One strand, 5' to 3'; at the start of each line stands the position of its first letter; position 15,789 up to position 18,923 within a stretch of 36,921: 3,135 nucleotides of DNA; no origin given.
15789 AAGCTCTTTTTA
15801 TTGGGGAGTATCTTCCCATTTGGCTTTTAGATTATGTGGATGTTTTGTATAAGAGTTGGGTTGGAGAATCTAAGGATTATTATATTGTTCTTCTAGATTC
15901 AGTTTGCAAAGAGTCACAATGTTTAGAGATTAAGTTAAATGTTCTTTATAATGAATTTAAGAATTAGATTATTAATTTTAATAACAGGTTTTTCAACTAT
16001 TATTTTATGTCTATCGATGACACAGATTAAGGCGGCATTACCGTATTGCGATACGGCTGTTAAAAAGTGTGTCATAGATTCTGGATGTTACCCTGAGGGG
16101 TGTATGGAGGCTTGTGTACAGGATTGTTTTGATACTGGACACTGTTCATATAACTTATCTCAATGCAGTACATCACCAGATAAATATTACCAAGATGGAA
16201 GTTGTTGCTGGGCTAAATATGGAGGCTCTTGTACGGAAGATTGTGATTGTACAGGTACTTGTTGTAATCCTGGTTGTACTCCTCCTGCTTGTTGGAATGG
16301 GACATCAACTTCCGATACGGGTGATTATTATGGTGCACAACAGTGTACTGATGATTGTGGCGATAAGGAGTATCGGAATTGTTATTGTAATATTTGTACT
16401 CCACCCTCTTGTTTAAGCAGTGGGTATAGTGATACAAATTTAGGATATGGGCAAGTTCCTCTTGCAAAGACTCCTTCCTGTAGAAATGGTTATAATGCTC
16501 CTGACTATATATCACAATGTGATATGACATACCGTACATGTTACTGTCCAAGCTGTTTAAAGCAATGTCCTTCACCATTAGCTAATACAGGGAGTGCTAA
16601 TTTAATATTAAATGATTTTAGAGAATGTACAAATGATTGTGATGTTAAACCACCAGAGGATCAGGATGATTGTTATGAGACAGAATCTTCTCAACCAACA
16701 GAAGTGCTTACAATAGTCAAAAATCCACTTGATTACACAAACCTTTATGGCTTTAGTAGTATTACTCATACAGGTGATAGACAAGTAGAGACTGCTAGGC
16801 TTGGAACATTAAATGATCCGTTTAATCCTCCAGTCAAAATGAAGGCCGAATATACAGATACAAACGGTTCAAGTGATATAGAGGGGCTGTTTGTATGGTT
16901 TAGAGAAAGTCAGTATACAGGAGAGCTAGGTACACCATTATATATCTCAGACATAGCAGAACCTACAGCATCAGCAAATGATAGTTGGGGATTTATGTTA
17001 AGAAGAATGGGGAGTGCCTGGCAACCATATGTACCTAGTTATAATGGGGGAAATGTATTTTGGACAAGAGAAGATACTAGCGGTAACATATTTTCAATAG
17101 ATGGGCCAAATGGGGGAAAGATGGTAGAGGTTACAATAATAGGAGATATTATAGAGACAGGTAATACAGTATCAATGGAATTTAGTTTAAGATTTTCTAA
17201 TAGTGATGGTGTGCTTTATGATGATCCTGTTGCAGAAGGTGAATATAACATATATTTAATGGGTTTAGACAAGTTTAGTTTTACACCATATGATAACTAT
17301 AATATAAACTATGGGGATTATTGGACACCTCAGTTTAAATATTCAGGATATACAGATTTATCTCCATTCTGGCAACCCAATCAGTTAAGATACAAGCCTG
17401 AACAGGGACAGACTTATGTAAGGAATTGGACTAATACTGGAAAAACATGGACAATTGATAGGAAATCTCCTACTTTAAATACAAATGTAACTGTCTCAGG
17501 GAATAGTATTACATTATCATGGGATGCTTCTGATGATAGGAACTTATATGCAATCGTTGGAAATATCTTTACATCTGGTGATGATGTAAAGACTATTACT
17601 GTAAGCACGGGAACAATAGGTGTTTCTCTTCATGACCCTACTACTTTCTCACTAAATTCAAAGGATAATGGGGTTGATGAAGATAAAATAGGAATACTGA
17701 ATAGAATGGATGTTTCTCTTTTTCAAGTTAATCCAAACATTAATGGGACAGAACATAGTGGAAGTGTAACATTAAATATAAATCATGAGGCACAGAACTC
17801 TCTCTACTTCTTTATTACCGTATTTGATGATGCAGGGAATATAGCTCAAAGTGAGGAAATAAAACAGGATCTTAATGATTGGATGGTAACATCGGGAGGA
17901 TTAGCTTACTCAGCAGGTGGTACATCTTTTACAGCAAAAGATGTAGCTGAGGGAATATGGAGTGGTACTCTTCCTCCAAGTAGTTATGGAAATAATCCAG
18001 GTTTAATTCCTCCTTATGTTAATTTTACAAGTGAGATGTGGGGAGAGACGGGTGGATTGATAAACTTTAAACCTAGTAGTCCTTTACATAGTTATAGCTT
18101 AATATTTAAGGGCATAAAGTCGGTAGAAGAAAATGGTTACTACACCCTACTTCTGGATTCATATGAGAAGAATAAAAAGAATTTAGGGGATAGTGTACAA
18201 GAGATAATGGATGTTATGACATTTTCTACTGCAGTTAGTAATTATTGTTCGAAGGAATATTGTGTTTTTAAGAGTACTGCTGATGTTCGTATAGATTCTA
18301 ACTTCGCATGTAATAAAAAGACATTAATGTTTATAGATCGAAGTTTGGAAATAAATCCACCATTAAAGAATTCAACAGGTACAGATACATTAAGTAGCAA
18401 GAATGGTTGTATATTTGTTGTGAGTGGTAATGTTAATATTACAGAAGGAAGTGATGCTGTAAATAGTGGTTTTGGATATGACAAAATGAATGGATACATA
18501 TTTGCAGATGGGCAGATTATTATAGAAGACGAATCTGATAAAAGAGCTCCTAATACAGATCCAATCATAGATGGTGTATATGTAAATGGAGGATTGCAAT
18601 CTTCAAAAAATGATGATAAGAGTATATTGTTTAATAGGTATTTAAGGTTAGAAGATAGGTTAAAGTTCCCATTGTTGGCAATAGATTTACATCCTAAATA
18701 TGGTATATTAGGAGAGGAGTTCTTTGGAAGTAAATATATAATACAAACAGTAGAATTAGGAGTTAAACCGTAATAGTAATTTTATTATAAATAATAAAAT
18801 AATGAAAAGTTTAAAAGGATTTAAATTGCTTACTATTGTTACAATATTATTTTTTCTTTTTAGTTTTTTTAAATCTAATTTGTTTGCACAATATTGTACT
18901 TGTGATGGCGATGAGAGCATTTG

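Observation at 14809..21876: A ~7-kb module of Cys-rich giant secreted paralogs splits a secretin-less type IV pilus locus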

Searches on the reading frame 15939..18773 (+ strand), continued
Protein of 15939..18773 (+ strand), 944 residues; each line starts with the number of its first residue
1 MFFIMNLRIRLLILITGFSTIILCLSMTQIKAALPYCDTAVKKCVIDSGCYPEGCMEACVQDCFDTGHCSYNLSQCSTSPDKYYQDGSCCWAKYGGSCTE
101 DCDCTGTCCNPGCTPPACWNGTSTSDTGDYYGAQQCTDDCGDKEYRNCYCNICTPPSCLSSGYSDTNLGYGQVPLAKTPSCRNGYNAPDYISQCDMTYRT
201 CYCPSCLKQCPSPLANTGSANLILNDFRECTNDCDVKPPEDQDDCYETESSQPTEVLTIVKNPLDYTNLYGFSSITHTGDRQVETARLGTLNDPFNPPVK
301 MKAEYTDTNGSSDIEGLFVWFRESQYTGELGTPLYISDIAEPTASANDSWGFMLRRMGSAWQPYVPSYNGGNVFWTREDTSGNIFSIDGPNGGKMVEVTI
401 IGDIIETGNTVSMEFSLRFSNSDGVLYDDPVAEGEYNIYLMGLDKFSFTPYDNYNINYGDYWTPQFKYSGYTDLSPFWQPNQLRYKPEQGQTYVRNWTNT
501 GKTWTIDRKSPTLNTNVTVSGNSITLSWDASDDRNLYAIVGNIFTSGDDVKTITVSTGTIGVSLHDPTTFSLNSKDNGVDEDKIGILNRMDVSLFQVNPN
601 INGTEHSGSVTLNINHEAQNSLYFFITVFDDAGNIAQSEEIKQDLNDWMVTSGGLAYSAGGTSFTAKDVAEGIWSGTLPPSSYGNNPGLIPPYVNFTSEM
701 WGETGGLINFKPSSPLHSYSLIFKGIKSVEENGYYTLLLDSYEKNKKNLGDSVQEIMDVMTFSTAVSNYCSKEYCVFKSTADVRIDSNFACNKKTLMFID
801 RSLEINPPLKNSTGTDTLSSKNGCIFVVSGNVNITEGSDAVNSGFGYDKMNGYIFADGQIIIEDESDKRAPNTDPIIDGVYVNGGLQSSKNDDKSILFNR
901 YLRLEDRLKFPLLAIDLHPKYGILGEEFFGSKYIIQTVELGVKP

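Call 89: find_encoding_contigs(protein=P0145, flank=10000, max_places=1)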
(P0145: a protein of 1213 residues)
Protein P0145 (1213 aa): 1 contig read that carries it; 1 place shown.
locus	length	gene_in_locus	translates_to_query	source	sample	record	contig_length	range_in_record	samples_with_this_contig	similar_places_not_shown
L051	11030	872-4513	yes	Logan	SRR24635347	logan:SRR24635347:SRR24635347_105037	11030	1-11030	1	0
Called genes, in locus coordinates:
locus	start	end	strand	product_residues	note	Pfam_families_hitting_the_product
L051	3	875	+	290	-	?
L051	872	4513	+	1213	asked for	PF00092:VWA, PF13519:VWA_2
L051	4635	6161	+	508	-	-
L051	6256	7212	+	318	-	-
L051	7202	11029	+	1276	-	?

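Call 90: find_encoding_contigs(protein=P0141, flank=10000, max_places=1)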
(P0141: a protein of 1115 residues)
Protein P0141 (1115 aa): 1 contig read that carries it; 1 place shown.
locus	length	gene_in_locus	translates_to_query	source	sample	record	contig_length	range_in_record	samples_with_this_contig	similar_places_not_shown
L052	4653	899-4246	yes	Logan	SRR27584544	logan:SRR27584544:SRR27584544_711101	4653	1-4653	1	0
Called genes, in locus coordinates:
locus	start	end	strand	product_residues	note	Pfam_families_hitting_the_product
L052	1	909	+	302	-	?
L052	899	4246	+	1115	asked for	PF00092:VWA, PF13519:VWA_2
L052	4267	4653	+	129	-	?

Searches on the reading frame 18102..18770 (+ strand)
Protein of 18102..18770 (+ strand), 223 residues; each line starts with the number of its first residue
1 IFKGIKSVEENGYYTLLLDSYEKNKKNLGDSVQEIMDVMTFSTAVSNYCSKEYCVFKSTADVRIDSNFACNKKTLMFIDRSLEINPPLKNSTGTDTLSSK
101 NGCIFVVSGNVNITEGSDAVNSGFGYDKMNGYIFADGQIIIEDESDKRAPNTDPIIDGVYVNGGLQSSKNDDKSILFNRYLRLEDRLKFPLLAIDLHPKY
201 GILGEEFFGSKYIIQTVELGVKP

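Call 39: search_solved_structures(query=A2, max_evalue=10, show_alignments=2)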
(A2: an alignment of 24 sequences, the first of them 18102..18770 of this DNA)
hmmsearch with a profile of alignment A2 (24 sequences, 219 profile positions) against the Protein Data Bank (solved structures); distinct sequences matched with E-value up to 10: 1.
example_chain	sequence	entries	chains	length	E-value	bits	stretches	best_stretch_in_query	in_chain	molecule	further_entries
2fn4_A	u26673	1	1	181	0.89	12.3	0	168-191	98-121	Ras-related protein R-Ras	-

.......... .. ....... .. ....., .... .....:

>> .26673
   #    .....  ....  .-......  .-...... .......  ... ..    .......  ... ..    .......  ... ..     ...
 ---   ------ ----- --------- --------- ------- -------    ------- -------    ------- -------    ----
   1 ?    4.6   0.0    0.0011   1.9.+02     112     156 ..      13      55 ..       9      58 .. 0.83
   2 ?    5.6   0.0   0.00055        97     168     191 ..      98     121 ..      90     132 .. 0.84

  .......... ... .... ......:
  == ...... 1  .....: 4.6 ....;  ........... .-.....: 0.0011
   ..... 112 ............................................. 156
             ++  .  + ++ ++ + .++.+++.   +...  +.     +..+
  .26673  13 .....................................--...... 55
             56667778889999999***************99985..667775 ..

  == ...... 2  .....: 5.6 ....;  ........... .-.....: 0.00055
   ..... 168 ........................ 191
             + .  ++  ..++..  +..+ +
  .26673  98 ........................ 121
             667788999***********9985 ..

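Call 43: predict_structure(alignment_id=A2)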
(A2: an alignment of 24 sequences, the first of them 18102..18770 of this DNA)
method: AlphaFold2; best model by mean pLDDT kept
length: 223 residues; sequences in the alignment: 24
mean_pLDDT: 83.2   pTM: 0.84
mean pLDDT of the five models: 83.2, 82.9, 82.4, 81.6, 79.5
residues with pLDDT >= 90: 107; 70-90: 80; 50-70: 21; < 50: 15
segments of 3 or more residues with pLDDT < 50: 1-6, 215-223
pLDDT, mean of each block of 10 residues (from residue 1): 46 89 94 96 96 97 94 97 93 79 96 78 78 93 80 77 86 80 79 85 88 46 33
secondary structure, 60 per line:
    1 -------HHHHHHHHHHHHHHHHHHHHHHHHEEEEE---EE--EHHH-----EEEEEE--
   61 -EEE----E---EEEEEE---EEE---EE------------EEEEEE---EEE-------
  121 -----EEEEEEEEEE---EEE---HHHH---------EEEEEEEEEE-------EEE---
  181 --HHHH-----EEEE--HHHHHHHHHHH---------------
elements in order: H8-31 E32-36 E53-58 E62-64 E73-78 E82-84 E102-107 E111-113 E126-135 E139-141 H145-148 E158-167 E175-177 H183-186 E192-195 H198-208

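Call 45: fold_search(model_id=the predicted structure, library=pdb)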
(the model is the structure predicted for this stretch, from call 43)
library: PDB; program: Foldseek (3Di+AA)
matches with E <= 10: 53; with E <= 0.001: 0
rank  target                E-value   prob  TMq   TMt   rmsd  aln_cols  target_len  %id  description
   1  9lhs                  4.2e-02  0.99  0.38  0.38   6.4       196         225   13  Crystal structure of an ice-binding protein from Candidatus Cryosericum odellii (released 2025-09-03)
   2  9lhn_B                6.0e-02  0.97  0.35  0.35   6.9       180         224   14  Crystal structure of Ice binding protein from Candidatus Cryosericum odellii SMC5 (released 2025-09-03)
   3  5uyt_B                7.0e-02  0.96  0.38  0.22   6.7       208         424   10  Crystal structure of ice binding protein from an Antarctic bacterium Flavobacteriaceae (released 2017-10-25)
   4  5b5h                  9.1e-02  0.99  0.37  0.37   5.5       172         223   13  Hydrophobic ice-binding site confer hyperactivity on antifreeze protein from a snow mold fungus (released 2016-09-28)
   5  9lhn_A                2.0e-01  0.82  0.34  0.33   8.4       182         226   13  Crystal structure of Ice binding protein from Candidatus Cryosericum odellii SMC5 (released 2025-09-03)
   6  4nu3_B                2.2e-01  0.66  0.32  0.32   8.8       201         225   10  Crystal structure of mFfIBP, a capping head region swapped mutant of ice-binding protein (released 2014-04-16)
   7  7ehk                  2.5e-01  0.82  0.34  0.35   8.9       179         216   13  Crystal structure of C107S mutant of FfIBP (released 2022-03-02)
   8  7ddb_A                2.7e-01  0.91  0.40  0.40   5.8       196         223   13  Crystal structure of fungal antifreeze protein with intermediate activity (released 2021-11-03)
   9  6bg8_A                2.8e-01  0.92  0.42  0.39   6.7       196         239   13  Shewanella frigidimarina ice-binding protein_1 DUF3494 Domain (released 2018-03-07)
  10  9lhr_B                5.2e-01  0.21  0.24  0.24  11.1       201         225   12  Crystal structure of Ice binding protein from Candidatus Cryosericum odellii SMC5 (released 2025-09-03)
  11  8x1l                  5.5e-01  0.60  0.34  0.35   9.3       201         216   10  Crystal structure of S96C/L132C mutant of FfIBP (released 2024-11-13)
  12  8yre_F                5.8e-01  0.05  0.12  0.09  12.3       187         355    8  Crystal structure of Arabidopsis VTC1-KJC2 (released 2025-04-02)
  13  8x0z                  6.1e-01  0.57  0.33  0.34   9.1       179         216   13  Crystal structure of A101C/A120C mutant of FfIBP (released 2024-11-13)
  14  9li0_B                6.4e-01  0.75  0.37  0.37   6.6       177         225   12  Crystal structure of engineered ice-binding protein (M74I and A97V) from Candidatus Cryosericum odellii strain SMC5_16 (released 2025-09-03)
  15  4nuh                  1.0e+00  0.54  0.37  0.38   8.5       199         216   10  Crystal structure of mLeIBP, a capping head region swapped mutant of ice-binding protein (released 2014-04-16)
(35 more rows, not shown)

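Call 48: find_related_loci(query=A2, collection=genome_contigs, flank=10000)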
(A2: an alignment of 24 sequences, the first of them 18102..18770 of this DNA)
Query A2 (223 aa) in genome_contigs; peptide patterns used: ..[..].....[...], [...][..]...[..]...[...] (x = any residue, [..] = any of these).
97 stretches matched a pattern; 46 encode a relative of the query (tblastn E <= 1e-3); 40 distinct loci.
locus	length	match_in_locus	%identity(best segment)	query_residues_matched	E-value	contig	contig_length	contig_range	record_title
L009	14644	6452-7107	82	8-222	3e-92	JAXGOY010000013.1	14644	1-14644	MAG: Candidatus Dojkabacteria bacterium isolate AnMBR.bin290 bin290_13, whole genome shotgun sequence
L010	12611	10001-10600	45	13-223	1e-55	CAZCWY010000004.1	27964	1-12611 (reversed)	MAG TPA_asm: uncultured Candidatus Saccharibacteria bacterium isolate SRP294416_co1_378 genome assembly, contig: NODE_30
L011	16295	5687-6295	46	14-223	4e-55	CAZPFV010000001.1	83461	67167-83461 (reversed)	MAG TPA_asm: uncultured Candidatus Saccharibacteria bacterium isolate binchicken_co45_679 genome assembly, contig: NODE_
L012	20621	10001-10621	46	12-223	8e-54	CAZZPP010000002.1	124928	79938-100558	MAG TPA_asm: uncultured Candidatus Saccharibacteria bacterium isolate binchicken_co22_222 genome assembly, contig: NODE_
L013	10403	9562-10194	44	14-223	2e-51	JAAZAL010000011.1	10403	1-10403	MAG: Candidatus Dojkabacteria bacterium isolate AS06rmzACSIP_421 70973_AS06, whole genome shotgun sequence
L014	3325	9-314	83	124-223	2e-51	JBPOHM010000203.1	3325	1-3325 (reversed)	MAG: Bacillota bacterium isolate MAG_142 c_000000306510, whole genome shotgun sequence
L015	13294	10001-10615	46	14-223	4e-50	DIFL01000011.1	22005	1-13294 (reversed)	MAG TPA_asm: Candidatus Dojkabacteria bacterium UBA5749 UBA5749_contig_2091, whole genome shotgun sequence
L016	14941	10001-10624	41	14-223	2e-47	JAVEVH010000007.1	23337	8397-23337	MAG: Candidatus Dojkabacteria bacterium isolate BF4_117 NODE_6510_length_23337_cov_7.536579_Biofilm4, whole genome shotg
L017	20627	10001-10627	41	9-222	2e-45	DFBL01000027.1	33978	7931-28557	MAG TPA_asm: Candidatus Dojkabacteria bacterium UBA3081 UBA3081_contig_20811, whole genome shotgun sequence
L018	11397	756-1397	40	3-223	6e-43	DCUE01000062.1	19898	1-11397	MAG TPA_asm: Candidatus Dojkabacteria bacterium UBA2222 UBA2222_contig_110427, whole genome shotgun sequence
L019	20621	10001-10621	37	13-222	6e-40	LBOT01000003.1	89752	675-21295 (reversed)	MAG: candidate division WS6 bacterium GW2011_GWE2_33_157 UR32_C0003, whole genome shotgun sequence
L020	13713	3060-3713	35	13-223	3e-36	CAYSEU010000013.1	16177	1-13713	MAG TPA_asm: uncultured Candidatus Saccharibacteria bacterium isolate binchicken_co220_104 genome assembly, contig: NODE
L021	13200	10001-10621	34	11-223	2e-34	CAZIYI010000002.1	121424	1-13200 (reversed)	MAG TPA_asm: uncultured Candidatus Saccharibacteria bacterium isolate binchicken_co39_587 genome assembly, contig: NODE_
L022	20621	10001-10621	34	11-223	1e-34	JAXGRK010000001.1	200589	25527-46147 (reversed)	MAG: Candidatus Dojkabacteria bacterium isolate AnMBR.bin348 bin348_1, whole genome shotgun sequence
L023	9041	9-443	41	67-222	9e-34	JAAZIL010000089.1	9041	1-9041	MAG: Candidatus Dojkabacteria bacterium isolate AS19jrsBPTG_9 37705_AS19, whole genome shotgun sequence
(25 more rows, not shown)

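Call 82: find_homologous_proteins(query=A2, max_evalue=0.001)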
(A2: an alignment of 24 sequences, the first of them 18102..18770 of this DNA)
Query A2 (24 sequences) (223 aa, profile of the alignment): 19 proteins with E <= 0.001 among 2174 candidates.
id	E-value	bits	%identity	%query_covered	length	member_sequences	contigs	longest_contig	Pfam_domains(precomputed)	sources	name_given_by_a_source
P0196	3.7e-86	306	91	100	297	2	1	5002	-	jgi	-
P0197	1.4e-85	304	85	100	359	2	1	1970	-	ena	-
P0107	3.6e-84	300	47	100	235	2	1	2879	-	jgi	jgi:hypothetical protein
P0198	4.9e-83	296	73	100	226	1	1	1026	-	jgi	jgi:hypothetical protein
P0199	1.5e-82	294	79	100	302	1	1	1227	-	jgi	-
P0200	1.8e-82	294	79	100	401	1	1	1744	-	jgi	jgi:hypothetical protein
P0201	8.1e-79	282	69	96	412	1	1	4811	-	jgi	jgi:hypothetical protein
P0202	1.4e-59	219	82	66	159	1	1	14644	-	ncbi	-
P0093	7.5e-59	217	41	79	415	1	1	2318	-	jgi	jgi:hypothetical protein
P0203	1.9e-57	212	80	82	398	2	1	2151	-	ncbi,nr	ncbi:MAG TPA: hypothetical protein PLT51_03730, partial [Candidatus Dojkabacteria bacterium]|nr:hypo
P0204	2.5e-48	183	34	70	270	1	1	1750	-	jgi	jgi:hypothetical protein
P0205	1.2e-47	180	77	52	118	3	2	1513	-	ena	-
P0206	7.4e-47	178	82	52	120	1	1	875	-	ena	-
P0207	5.6e-40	155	50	55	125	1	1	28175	-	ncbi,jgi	jgi:hypothetical protein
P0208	1.6e-37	147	44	56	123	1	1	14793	-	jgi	-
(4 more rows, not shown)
